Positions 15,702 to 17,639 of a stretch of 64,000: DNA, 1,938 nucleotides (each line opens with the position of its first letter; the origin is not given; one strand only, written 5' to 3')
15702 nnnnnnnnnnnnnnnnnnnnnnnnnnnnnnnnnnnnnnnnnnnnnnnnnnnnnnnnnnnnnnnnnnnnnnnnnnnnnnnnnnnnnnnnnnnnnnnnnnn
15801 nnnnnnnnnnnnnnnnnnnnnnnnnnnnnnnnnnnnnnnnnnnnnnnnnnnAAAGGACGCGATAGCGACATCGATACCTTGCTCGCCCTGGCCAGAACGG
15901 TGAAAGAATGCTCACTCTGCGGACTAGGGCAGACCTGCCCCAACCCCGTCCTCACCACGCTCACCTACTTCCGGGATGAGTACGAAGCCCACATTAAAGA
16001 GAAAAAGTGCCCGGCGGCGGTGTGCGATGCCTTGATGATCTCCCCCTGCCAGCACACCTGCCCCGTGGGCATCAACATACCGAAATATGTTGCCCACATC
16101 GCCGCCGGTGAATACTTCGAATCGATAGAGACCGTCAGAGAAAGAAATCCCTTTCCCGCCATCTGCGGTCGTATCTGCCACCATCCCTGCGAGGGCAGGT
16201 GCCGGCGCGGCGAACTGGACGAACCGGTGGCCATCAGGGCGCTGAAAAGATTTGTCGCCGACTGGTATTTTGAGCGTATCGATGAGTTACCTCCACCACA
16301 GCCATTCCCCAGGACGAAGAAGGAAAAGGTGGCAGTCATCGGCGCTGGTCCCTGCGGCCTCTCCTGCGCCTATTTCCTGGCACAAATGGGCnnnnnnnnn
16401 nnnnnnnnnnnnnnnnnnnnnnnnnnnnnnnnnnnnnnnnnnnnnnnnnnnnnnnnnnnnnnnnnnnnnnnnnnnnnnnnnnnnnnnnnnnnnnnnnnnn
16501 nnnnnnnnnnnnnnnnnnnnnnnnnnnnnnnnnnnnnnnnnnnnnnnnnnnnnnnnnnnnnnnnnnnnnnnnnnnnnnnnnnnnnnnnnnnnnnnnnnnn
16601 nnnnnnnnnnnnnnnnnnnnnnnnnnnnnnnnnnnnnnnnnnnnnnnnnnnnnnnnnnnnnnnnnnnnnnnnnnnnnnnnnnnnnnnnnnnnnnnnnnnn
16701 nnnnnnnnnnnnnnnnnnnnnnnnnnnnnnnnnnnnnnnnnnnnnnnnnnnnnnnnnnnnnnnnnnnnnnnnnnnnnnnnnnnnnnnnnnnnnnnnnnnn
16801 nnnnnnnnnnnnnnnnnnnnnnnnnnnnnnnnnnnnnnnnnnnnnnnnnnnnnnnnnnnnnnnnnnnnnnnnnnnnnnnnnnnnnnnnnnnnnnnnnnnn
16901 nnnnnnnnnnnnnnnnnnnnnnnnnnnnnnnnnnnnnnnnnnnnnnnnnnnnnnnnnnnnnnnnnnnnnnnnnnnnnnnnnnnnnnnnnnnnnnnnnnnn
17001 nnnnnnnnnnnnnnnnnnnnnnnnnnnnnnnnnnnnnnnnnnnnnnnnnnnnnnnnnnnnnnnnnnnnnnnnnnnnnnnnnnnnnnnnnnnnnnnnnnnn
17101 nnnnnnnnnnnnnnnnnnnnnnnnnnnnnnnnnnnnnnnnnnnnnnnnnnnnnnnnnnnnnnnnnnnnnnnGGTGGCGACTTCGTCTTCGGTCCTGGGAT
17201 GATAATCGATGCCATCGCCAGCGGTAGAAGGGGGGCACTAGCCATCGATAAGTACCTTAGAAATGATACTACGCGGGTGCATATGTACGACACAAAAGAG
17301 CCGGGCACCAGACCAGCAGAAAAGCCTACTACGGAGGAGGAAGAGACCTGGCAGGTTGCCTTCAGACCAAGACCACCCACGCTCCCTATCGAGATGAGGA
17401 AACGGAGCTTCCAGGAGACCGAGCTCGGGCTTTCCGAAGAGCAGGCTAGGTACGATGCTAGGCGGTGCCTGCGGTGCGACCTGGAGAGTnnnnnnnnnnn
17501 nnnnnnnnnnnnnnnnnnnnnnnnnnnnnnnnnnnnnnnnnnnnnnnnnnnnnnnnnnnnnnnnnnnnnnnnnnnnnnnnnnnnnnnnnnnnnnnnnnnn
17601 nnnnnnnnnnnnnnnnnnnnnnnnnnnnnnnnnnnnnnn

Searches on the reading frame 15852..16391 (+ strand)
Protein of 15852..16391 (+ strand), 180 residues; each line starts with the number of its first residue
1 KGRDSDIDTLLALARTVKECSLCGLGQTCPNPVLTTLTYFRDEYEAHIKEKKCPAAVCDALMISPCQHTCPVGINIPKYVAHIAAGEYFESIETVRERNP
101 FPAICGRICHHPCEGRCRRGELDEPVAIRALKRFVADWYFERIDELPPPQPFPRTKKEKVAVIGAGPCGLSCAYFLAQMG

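Call 42: search_solved_structures(query=window:15852-16391:+, max_evalue=0.001, show_alignments=5)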
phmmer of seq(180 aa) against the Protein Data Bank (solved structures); distinct sequences matched with E-value up to 0.001: 23.
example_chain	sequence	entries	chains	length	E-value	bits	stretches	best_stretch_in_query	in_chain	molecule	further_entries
9n5u_A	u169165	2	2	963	3.9e-27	98.6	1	63-180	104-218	NfnA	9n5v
9bov_A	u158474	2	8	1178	1.2e-26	97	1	64-180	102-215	Molybdopterin oxidoreductase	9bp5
4ylf_B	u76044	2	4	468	1.3e-26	96.9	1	58-180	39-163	Dihydropyrimidine dehydrogenase subunit A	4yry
8oh5_C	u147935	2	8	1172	1.1e-24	90.7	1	64-179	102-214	Formate dehydrogenase-O, major subunit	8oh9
8oh5_B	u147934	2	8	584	4.5e-21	78.9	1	1-63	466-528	NAD-reducing hydrogenase subunit HoxF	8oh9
9bov_B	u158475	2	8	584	6.1e-21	78.4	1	1-63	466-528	NADH dehydrogenase (Quinone)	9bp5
7t2r_B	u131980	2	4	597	4.8e-20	75.5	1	3-62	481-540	NiFe hydrogenase subunit B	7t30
7q4w_B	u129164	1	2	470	1.2e-19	74.2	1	1-87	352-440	Iron hydrogenase HydB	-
7q4v_B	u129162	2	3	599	1.9e-19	73.6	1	1-86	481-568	Iron hydrogenase HydB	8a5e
8a6t_B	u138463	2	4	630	7e-19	71.7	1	1-63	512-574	Electron bifurcating hydrogenase subunit HydB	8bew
5vj7_A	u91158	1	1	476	3.6e-18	69.4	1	61-180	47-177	Oxidoreductase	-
5jca_L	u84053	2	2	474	1.1e-17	67.9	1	61-180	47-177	NADH-dependent Ferredoxin:NADP Oxidoreductase (NfnI) subunit alpha | NADH-dependent Ferredoxin:NADP Oxidoreductase subunit alpha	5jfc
9n5u_B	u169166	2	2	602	1e-15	61.4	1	3-62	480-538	NfnB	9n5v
7mfm_I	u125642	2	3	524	1.3e-15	61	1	66-180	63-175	Glutamate synthase (NADPH) small chain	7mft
7p5h_B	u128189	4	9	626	9.7e-14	54.9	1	5-61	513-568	Fe-hydrogenase, subunit beta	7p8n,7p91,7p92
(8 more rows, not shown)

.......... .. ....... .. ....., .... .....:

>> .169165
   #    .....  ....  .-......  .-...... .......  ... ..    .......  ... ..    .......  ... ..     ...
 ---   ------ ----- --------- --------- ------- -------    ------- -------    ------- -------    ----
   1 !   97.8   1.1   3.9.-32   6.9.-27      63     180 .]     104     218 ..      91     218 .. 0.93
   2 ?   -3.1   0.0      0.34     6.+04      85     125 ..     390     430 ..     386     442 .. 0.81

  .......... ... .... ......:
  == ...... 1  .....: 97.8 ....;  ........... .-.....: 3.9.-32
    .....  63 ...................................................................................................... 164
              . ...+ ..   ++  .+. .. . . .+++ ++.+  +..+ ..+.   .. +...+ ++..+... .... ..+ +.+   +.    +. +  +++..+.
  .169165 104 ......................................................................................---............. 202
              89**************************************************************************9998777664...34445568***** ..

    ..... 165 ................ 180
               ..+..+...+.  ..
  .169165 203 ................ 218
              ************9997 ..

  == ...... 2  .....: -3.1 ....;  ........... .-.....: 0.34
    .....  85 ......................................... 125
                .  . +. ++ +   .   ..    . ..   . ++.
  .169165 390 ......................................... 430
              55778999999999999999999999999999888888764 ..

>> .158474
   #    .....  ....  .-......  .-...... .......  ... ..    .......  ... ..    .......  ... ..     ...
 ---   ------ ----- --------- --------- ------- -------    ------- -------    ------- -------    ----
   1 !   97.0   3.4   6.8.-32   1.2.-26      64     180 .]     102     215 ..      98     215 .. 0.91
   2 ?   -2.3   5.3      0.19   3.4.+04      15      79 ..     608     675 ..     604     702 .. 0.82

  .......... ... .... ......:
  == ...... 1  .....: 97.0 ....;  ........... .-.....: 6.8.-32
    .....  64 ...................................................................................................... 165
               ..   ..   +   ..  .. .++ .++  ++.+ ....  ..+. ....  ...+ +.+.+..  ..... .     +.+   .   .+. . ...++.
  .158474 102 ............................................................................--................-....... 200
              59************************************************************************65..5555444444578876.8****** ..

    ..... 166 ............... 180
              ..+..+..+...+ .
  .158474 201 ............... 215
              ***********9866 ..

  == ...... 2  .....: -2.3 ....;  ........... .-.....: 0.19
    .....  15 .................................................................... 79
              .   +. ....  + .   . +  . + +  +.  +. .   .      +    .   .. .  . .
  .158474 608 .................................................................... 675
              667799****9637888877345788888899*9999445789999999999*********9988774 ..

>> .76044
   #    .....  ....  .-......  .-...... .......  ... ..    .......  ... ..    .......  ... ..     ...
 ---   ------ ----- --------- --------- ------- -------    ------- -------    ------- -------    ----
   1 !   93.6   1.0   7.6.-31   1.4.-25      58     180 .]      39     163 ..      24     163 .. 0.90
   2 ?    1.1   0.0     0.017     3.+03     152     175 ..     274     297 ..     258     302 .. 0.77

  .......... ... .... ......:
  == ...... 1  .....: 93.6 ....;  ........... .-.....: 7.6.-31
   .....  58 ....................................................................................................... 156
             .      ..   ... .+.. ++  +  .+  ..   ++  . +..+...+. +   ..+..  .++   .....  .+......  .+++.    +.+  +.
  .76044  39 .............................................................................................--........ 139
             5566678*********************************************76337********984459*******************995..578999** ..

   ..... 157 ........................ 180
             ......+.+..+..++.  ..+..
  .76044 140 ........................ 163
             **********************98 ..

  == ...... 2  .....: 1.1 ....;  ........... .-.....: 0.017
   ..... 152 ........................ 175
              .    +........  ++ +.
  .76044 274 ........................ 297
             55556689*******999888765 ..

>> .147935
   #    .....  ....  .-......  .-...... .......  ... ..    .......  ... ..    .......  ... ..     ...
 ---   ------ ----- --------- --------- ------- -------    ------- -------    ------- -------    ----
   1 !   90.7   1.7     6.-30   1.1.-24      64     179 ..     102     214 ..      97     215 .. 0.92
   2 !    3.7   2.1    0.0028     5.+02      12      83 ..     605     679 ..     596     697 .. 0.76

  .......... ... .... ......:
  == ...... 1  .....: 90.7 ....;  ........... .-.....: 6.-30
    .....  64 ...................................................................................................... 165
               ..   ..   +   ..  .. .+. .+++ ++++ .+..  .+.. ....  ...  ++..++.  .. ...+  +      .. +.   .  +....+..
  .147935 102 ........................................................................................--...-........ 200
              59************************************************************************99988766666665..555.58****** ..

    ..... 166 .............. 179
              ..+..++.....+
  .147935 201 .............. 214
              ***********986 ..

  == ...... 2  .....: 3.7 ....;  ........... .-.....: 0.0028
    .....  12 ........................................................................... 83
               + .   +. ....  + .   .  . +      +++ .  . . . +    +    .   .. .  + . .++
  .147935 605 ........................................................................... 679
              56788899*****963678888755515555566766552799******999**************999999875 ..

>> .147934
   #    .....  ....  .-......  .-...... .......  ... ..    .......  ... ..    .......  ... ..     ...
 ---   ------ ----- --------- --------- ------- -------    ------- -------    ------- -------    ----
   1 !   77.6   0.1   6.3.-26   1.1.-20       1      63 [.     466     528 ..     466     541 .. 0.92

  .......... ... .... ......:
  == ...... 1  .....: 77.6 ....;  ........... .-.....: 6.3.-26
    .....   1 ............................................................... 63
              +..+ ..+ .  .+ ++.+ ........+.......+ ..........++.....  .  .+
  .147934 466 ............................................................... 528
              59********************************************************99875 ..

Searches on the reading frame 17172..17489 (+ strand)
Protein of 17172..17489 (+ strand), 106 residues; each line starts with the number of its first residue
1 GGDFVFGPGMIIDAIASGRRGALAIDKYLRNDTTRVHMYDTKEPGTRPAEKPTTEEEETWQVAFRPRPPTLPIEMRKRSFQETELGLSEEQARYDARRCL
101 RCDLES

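Call 73: search_solved_structures(query=window:17172-17489:+, max_evalue=1, show_alignments=3)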
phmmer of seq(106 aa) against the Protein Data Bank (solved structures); distinct sequences matched with E-value up to 1: 7.
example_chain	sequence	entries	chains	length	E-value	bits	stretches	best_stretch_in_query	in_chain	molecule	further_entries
9n5u_A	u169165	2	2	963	1.3e-08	38.7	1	1-37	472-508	NfnA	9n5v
9bov_A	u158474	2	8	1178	2.8e-07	34.4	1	1-103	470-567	Molybdopterin oxidoreductase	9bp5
8oh5_C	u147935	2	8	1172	1.2e-05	29.1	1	1-103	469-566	Formate dehydrogenase-O, major subunit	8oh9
4ylf_B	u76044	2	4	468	0.00019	25.2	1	74-103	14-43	Dihydropyrimidine dehydrogenase subunit A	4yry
5jca_L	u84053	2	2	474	0.0005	23.9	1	68-105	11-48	NADH-dependent Ferredoxin:NADP Oxidoreductase (NfnI) subunit alpha | NADH-dependent Ferredoxin:NADP Oxidoreductase subunit alpha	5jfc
5vj7_A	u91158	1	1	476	0.00094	23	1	68-105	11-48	Oxidoreductase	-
6s6s_G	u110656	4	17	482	0.81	13.6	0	67-103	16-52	Glutamate synthase [NADPH] small chain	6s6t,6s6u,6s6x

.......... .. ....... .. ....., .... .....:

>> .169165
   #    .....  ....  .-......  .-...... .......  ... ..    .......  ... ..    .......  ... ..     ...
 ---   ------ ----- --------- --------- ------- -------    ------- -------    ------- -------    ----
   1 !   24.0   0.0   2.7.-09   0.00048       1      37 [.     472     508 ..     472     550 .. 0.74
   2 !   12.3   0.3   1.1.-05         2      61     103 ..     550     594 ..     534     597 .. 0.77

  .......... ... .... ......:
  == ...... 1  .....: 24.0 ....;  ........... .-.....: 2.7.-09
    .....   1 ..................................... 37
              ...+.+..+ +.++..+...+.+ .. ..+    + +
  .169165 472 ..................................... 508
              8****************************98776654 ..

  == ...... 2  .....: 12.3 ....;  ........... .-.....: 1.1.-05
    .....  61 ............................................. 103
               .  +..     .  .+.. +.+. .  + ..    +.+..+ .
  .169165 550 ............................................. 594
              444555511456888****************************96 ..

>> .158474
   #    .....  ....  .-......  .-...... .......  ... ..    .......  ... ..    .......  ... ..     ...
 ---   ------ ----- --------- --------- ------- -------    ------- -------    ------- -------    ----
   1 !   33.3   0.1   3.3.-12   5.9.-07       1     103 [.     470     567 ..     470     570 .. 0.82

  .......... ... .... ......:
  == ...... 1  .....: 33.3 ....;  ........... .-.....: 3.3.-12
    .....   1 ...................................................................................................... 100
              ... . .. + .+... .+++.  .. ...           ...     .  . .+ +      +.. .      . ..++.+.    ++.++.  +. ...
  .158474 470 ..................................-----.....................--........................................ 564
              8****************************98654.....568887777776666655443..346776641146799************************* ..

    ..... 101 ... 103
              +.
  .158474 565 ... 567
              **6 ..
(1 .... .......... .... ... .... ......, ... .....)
